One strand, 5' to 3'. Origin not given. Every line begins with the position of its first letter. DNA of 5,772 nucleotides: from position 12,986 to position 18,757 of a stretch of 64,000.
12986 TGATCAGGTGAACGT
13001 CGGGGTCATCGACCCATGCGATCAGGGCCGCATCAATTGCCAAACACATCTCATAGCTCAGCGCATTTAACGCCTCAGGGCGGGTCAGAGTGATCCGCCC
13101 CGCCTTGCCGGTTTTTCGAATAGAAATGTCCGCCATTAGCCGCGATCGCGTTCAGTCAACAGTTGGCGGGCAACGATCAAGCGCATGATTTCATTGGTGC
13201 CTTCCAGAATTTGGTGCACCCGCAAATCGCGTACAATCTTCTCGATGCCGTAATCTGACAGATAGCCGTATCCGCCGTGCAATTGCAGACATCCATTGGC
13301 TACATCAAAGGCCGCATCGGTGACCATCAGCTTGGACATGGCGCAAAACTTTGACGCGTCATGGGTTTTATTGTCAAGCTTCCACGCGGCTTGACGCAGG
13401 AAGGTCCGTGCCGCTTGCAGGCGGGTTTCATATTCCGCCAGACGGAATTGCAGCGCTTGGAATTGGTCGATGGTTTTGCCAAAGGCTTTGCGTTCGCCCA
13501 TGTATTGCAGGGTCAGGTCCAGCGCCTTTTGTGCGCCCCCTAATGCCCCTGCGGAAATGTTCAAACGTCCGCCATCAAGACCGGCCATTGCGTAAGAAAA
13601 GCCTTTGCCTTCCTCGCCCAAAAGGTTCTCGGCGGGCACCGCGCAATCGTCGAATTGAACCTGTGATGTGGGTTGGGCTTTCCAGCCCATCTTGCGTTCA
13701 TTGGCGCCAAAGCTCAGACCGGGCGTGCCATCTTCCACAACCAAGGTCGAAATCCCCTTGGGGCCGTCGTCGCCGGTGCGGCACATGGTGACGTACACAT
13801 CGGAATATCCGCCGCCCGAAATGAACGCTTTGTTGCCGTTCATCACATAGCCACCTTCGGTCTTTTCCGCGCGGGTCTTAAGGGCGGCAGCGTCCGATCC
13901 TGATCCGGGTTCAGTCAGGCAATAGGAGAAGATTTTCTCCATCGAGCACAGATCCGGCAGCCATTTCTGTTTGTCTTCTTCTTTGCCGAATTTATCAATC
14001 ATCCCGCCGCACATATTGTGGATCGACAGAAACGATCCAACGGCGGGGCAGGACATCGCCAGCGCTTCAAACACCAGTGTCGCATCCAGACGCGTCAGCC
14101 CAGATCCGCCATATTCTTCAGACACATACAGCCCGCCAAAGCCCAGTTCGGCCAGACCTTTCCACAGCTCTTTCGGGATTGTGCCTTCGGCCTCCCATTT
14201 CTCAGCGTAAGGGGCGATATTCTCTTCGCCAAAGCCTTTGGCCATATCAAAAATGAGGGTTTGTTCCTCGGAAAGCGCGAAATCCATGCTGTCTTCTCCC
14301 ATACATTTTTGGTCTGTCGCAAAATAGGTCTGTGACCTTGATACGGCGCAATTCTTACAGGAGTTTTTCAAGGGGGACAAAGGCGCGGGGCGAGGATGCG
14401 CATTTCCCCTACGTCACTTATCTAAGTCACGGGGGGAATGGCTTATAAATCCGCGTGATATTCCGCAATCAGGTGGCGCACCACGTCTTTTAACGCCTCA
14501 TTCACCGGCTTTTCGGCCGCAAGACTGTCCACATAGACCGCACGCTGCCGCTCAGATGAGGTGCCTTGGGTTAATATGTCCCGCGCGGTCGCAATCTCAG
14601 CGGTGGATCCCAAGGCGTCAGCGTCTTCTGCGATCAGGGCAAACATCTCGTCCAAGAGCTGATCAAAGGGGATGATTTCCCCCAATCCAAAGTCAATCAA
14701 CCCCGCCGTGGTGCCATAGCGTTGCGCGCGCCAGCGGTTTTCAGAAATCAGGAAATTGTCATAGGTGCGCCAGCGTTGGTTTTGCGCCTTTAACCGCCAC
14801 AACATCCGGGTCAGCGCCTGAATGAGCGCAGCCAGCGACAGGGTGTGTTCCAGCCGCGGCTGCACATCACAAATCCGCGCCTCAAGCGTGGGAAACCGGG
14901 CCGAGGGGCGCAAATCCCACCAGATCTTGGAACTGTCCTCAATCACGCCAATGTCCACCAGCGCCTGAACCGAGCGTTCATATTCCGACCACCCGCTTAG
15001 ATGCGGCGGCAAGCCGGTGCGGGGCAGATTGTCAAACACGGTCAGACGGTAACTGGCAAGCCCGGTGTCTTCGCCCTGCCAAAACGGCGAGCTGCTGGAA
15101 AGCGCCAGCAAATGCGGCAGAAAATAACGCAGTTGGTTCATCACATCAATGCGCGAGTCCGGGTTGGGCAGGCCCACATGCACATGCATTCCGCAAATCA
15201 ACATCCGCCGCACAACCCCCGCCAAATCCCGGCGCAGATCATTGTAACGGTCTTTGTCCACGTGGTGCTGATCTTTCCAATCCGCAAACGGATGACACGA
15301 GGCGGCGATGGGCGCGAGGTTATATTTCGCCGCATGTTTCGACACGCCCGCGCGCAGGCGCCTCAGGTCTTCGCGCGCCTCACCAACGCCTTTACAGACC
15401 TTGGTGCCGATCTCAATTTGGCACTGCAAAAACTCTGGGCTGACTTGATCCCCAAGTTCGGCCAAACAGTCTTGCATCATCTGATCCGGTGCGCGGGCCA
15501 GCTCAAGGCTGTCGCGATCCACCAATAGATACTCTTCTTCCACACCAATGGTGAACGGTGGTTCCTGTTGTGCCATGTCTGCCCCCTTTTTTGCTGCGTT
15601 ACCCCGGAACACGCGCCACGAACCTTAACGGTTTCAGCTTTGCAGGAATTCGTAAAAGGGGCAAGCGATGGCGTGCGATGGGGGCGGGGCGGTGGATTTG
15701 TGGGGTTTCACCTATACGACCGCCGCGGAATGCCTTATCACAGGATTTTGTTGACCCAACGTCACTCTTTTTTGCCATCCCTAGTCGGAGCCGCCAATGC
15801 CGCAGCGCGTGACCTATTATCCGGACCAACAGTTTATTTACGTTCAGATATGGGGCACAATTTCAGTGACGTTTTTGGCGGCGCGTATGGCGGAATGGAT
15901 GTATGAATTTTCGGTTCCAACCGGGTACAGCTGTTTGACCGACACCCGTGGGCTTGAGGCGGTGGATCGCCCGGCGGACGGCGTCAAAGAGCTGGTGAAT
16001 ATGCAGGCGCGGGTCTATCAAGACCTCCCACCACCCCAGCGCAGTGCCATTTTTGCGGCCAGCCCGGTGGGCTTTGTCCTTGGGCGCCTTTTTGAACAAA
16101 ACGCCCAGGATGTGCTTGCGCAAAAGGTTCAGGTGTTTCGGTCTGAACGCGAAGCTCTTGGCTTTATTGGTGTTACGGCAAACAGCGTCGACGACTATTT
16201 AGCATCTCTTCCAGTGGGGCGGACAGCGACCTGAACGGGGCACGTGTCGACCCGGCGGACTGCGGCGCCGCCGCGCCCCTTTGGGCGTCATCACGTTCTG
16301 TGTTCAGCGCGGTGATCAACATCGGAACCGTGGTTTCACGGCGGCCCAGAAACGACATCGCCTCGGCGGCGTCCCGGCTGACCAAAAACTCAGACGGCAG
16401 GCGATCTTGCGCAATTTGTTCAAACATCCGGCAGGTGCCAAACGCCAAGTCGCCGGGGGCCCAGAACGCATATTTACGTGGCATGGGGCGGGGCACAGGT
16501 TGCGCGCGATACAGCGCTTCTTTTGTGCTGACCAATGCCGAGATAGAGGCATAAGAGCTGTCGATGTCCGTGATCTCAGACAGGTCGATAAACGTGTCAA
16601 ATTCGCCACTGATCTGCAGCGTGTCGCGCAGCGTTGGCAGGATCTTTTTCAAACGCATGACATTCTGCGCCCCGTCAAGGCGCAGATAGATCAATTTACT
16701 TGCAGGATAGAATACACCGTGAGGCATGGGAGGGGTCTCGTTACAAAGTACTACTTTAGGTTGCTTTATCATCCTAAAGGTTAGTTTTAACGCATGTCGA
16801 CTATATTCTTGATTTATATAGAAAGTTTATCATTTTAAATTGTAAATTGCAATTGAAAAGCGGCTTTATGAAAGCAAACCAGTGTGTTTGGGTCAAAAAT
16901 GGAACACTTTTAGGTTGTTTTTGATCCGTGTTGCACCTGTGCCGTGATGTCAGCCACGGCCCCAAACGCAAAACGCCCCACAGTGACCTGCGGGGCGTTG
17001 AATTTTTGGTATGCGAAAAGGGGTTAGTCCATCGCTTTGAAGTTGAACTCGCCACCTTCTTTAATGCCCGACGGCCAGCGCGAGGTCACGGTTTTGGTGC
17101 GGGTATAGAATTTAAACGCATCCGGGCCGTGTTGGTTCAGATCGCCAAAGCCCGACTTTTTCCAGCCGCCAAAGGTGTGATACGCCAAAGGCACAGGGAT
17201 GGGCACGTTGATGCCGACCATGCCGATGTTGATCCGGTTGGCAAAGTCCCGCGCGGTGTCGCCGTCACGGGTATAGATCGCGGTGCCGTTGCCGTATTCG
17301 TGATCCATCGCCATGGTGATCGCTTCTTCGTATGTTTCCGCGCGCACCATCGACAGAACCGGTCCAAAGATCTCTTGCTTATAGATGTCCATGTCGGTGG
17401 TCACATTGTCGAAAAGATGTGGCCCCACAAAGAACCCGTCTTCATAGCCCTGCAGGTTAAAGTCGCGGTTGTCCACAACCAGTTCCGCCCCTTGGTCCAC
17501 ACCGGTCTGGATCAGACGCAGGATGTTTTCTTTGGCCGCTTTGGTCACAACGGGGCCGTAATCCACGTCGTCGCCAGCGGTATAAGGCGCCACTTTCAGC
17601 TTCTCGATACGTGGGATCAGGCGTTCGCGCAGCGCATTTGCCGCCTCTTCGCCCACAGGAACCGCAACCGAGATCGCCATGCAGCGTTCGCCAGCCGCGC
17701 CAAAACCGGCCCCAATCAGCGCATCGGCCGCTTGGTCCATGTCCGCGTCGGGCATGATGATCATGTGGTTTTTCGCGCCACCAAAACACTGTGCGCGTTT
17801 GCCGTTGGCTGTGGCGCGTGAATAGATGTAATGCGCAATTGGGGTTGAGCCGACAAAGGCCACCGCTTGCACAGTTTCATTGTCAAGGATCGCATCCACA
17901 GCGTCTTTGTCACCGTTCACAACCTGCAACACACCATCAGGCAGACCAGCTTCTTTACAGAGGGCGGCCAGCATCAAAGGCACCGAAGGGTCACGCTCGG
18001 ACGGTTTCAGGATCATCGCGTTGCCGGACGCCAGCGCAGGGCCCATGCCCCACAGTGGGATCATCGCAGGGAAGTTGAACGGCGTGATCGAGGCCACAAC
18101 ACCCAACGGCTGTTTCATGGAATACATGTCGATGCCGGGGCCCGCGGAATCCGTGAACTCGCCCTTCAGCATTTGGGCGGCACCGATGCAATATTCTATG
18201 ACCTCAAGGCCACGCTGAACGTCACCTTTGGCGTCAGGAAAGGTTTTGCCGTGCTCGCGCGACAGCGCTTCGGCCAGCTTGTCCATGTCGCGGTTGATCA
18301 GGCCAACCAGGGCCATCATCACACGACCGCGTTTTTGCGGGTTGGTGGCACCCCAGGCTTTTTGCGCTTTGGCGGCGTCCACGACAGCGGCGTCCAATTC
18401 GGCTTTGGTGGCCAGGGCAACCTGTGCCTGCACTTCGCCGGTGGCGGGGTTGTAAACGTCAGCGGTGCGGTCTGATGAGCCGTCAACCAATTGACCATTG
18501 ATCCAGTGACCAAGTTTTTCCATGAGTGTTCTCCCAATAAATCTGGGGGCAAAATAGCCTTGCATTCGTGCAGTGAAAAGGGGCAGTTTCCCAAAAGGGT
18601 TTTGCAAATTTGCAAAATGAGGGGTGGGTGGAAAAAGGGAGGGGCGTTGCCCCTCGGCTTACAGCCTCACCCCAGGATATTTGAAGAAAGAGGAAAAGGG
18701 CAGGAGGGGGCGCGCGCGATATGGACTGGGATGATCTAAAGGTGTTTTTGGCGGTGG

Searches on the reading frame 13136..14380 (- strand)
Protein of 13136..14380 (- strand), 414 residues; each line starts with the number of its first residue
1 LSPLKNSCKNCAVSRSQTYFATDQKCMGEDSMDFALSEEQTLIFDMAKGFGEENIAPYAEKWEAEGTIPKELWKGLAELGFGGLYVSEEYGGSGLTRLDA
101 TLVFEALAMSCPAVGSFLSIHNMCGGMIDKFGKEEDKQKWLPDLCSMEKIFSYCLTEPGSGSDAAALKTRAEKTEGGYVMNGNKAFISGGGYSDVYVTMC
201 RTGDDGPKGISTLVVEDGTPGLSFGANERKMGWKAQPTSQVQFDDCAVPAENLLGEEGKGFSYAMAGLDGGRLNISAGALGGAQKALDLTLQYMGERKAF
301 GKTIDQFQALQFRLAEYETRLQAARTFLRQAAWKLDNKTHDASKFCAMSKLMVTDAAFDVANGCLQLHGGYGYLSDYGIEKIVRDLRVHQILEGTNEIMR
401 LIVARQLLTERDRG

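Call 69: search_protein_families(library=pfam, proteins=[window:13136-14380:-], max_evalue=0.00001)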
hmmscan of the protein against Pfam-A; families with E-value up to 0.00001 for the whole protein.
window:13136-14380:- (414 aa): 5 families
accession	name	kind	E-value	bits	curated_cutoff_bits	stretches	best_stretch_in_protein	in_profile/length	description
PF00441.29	Acyl-CoA_dh_1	-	3e-48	164.2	22.4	1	258-408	1-150/150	Acyl-CoA dehydrogenase, C-terminal domain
PF02771.21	Acyl-CoA_dh_N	-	5.6e-35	120.6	22.9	1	37-148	1-113/113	Acyl-CoA dehydrogenase, N-terminal domain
PF02770.24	Acyl-CoA_dh_M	-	6.2e-26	90.8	33.3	1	153-246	2-97/97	Acyl-CoA dehydrogenase, middle domain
PF08028.16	Acyl-CoA_dh_2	-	1.5e-18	67.8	22.7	1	275-395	3-132/134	Acyl-CoA dehydrogenase, C-terminal domain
PF22924.1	ACOX_C_alpha1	-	1.7e-08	34.9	27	1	307-408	65-169/169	Acyl-CoA oxidase, C-alpha1 domain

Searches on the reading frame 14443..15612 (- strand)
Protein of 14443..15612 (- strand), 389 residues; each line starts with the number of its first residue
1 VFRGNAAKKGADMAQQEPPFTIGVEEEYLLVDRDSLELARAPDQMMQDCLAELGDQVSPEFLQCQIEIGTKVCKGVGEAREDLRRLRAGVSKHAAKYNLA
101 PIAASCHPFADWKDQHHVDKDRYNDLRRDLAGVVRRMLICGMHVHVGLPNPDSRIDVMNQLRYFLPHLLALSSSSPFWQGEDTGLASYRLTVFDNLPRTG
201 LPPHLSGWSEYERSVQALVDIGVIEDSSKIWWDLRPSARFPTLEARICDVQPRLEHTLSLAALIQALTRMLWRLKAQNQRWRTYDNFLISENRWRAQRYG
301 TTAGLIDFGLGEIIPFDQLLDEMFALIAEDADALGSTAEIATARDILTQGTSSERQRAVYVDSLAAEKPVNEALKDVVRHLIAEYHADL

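Call 69: search_protein_families(library=pfam, proteins=[window:14443-15612:-], max_evalue=0.00001)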
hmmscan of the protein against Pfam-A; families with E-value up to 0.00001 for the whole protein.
window:14443-15612:- (389 aa): 1 family
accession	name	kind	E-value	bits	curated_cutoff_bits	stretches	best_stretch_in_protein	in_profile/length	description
PF04107.18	GCS2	-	1.5e-60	205.5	21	1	23-300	2-290/291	Glutamate-cysteine ligase family 2(GCS2)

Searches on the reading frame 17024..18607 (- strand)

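Call 69: search_protein_families(library=pfam, proteins=[window:17024-18607:-], max_evalue=0.00001)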
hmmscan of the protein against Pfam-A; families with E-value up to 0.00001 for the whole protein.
window:17024-18607:- (527 aa): 2 families
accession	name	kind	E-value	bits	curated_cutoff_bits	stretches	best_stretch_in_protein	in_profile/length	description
PF00171.27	Aldedh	-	6.9e-140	467.1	23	1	42-507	3-461/461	Aldehyde dehydrogenase family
PF05893.19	LuxC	-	3.4e-07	29.9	21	1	157-297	78-220/401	Acyl-CoA reductase (LuxC)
